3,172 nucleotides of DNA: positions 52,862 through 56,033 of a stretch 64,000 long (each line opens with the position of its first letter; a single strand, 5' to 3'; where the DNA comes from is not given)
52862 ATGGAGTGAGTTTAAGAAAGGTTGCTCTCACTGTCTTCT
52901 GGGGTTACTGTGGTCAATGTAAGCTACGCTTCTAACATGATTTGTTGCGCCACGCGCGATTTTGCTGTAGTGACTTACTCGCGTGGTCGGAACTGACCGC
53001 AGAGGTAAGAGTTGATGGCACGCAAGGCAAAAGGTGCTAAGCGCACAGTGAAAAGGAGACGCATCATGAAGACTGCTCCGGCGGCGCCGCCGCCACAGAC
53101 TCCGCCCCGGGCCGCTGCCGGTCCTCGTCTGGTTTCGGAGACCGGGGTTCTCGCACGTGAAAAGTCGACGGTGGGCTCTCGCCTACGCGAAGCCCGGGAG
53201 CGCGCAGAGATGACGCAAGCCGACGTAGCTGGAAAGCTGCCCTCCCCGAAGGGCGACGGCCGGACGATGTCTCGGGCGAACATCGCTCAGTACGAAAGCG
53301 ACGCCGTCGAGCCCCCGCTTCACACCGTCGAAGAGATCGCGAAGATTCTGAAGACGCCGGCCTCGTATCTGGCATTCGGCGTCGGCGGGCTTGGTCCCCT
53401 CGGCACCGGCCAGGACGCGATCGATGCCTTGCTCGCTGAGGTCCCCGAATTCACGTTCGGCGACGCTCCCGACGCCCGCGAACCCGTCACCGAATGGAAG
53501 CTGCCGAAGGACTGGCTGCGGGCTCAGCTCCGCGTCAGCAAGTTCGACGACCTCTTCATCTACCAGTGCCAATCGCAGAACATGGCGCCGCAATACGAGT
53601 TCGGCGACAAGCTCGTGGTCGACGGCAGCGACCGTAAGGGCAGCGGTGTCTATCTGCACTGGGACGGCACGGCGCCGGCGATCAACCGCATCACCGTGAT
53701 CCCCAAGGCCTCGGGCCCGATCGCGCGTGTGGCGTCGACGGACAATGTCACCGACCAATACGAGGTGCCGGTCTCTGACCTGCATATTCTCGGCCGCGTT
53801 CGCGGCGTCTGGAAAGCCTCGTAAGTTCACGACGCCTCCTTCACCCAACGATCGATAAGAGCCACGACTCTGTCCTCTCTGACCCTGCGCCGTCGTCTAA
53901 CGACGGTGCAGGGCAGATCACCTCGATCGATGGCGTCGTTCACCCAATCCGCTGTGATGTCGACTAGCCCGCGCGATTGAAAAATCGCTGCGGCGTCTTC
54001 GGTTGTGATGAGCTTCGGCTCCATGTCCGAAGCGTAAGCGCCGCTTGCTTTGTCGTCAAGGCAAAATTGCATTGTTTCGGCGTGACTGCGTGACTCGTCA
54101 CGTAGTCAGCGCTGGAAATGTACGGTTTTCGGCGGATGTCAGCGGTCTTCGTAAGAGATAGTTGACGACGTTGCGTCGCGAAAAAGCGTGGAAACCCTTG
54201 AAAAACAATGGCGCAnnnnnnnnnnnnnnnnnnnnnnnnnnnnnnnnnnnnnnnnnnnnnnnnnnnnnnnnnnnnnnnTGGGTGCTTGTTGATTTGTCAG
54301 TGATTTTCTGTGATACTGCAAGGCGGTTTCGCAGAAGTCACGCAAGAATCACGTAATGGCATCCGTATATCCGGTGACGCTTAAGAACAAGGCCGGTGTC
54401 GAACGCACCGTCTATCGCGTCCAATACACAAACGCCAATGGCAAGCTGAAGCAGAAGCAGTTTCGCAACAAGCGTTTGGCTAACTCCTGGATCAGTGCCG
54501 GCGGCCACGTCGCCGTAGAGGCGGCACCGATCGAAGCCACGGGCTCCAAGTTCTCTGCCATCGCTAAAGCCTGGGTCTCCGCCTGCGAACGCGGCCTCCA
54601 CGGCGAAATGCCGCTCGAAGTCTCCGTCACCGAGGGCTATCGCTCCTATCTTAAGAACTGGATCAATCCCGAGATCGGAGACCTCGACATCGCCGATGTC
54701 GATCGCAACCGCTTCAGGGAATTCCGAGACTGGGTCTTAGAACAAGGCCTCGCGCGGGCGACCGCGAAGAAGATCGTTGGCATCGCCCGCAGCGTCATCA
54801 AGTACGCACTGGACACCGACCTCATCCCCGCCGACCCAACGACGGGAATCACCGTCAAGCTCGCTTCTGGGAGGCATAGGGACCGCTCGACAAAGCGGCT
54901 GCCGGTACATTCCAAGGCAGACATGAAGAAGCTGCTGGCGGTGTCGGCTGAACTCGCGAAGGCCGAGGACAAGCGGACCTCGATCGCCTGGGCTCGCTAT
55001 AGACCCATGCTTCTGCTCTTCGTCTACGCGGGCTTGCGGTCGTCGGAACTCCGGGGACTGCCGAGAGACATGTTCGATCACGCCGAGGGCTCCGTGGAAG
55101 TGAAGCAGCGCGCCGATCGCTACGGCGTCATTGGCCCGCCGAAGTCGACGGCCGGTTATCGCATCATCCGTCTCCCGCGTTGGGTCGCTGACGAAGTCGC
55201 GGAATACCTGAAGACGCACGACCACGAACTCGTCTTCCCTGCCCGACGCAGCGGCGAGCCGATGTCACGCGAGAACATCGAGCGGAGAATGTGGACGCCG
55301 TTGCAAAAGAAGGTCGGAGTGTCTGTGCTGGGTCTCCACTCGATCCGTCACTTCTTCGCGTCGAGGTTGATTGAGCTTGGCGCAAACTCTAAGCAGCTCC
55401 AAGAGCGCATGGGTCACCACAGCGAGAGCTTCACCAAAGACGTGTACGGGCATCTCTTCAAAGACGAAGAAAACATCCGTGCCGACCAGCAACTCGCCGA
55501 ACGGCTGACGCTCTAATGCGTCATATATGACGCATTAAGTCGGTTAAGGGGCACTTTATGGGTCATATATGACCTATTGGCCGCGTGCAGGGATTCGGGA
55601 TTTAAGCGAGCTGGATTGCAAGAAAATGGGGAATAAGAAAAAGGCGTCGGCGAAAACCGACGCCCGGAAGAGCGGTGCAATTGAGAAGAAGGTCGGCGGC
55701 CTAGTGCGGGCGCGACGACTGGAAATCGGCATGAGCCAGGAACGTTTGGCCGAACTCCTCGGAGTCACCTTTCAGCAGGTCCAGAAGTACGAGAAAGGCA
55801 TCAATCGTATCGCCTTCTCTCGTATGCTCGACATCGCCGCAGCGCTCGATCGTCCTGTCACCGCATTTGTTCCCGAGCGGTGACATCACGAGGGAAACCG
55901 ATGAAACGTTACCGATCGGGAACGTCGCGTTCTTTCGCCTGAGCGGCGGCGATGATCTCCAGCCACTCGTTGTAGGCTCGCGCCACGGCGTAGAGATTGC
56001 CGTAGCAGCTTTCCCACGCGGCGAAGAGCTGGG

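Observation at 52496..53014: Repeat-dense, AT-rich 0.5-kb non-coding region between the replication operon and the CI-like repressor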

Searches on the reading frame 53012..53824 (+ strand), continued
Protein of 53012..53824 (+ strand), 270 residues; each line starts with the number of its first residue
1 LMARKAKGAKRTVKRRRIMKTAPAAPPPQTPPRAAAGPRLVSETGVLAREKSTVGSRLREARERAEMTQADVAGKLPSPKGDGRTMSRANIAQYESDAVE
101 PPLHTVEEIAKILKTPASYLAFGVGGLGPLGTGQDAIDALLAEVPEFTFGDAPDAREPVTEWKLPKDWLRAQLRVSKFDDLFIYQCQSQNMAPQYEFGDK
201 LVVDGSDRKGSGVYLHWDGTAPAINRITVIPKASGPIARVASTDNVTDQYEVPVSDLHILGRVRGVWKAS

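Call 101: search_solved_structures(query=A4, max_evalue=1, show_alignments=3)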
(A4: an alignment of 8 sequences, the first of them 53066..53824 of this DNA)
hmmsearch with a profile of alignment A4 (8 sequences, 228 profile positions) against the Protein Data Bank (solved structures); distinct sequences matched with E-value up to 1: 72 (the best 60 are shown).
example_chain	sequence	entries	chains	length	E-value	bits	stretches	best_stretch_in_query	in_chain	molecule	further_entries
1adr_A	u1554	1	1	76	1.3e-09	40.9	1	17-77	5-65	P22 C2 REPRESSOR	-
2r1j_L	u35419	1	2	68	1.4e-09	40.8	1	17-76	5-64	Repressor protein C2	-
3jxb_C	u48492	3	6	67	1.6e-09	40.7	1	18-76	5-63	Repressor protein C2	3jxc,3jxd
8tac_A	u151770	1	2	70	1.3e-07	34.4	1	13-71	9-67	DBP48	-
7t8i_A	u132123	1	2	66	2.4e-07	33.5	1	16-76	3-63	Phage element (ICEBs1)transcriptional regulator (Xre family)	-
1zug_A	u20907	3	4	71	3.5e-07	33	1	16-85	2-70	PHAGE 434 CRO PROTEIN | REGULATORY PROTEIN CRO | PROTEIN (434 CRO)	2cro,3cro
9k3w_A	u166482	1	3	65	9.3e-07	31.6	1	19-71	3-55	Transcriptional regulator, PbsX family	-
3bs3_A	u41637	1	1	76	4e-06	29.5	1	11-76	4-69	Putative DNA-binding protein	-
3qq6_A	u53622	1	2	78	9.3e-06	28.3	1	11-73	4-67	HTH-type transcriptional regulator sinR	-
9sf2_A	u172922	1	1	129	2.4e-05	27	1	19-76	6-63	Transcriptional regulator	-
1utx_A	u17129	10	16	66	2.8e-05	26.7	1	21-72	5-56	CYLR2 | cytolysin regulator 2 | PUTATIVE TRANSCRIPTION REGULATOR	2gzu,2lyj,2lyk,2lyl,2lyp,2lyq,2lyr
2xiu_A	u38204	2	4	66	4e-05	26.2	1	21-71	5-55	CYLR2 | CYLR2 SYNONYM CYTOLYSIN REPRESSOR 2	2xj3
2mez_A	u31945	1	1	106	4.5e-05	26.1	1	21-72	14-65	Multiprotein Bridging Factor (MBP-like)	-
4ghj_A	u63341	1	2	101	7.1e-05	25.4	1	8-58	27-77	Probable transcriptional regulator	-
5tn0_A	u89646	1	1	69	7.5e-05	25.4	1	18-73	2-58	HTH-type transcriptional regulator SinR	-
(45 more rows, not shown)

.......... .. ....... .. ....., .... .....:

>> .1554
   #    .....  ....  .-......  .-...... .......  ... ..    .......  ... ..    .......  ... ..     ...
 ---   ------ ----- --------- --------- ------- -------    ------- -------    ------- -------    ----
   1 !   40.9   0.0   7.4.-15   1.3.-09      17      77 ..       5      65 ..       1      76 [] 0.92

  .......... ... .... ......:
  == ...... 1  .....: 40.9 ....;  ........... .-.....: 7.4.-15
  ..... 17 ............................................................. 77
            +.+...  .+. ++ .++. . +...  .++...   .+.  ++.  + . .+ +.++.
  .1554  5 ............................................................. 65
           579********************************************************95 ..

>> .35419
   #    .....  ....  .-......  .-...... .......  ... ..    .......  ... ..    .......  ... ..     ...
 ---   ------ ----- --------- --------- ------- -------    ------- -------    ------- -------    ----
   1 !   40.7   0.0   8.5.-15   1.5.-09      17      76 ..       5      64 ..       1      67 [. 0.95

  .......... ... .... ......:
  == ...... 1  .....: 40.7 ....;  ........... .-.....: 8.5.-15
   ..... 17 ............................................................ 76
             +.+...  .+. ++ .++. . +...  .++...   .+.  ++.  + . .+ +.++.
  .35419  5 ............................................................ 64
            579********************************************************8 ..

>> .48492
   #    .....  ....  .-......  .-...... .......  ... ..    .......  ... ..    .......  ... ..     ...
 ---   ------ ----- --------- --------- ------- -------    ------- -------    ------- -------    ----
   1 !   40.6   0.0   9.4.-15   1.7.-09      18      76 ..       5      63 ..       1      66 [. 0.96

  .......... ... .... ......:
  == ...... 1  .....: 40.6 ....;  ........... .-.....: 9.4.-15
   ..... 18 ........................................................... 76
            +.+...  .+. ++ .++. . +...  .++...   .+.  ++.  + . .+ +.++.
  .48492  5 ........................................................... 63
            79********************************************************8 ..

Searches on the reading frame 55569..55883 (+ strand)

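Call 11: search_protein_families(library=pfam, proteins=[window:55569-55883:+], max_evalue=0.01)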
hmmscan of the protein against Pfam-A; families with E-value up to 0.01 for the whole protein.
window:55569-55883:+ (104 aa): 5 families
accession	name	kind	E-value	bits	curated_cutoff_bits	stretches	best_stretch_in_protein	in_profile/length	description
PF01381.28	HTH_3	-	2.4e-13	50.3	23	1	46-98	1-53/55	Helix-turn-helix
PF13560.12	HTH_31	-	1.7e-06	28.7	27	1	43-96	3-57/64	Helix-turn-helix domain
PF13443.12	HTH_26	-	0.00026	21.6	22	1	54-94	10-51/63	Cro/C1-type HTH DNA-binding domain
PF15943.11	YdaS_toxin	-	0.00052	20.2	30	1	56-98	10-52/65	Bacterial toxin YdaS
PF13384.12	HTH_23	-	0.0086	16.3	24.6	0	49-74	12-37/50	Homeodomain-like domain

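Call 59: search_protein_families(library=phrogs, proteins=[window:55569-55883:+], max_evalue=0.00001)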
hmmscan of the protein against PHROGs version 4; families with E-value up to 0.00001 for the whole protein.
window:55569-55883:+ (104 aa): 6 families
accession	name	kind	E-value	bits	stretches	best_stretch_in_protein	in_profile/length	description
phrog_4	-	transcription regulation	9.6e-09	35.7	1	23-98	125-189/400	transcriptional repressor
phrog_1373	-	transcription regulation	2.7e-08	35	1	18-99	42-121/166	transcriptional regulator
phrog_8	-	transcription regulation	2.8e-08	34.6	1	36-97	71-212/346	transcriptional regulator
phrog_3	-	transcription regulation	3.9e-08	34.5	1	32-96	78-141/430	transcriptional repressor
phrog_2439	-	transcription regulation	1.2e-07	31.9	1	48-101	14-67/367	transcriptional regulator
phrog_955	-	DNA, RNA and nucleotide metabolism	2.5e-07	31.5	1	22-82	5-65/142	HTH DNA binding protein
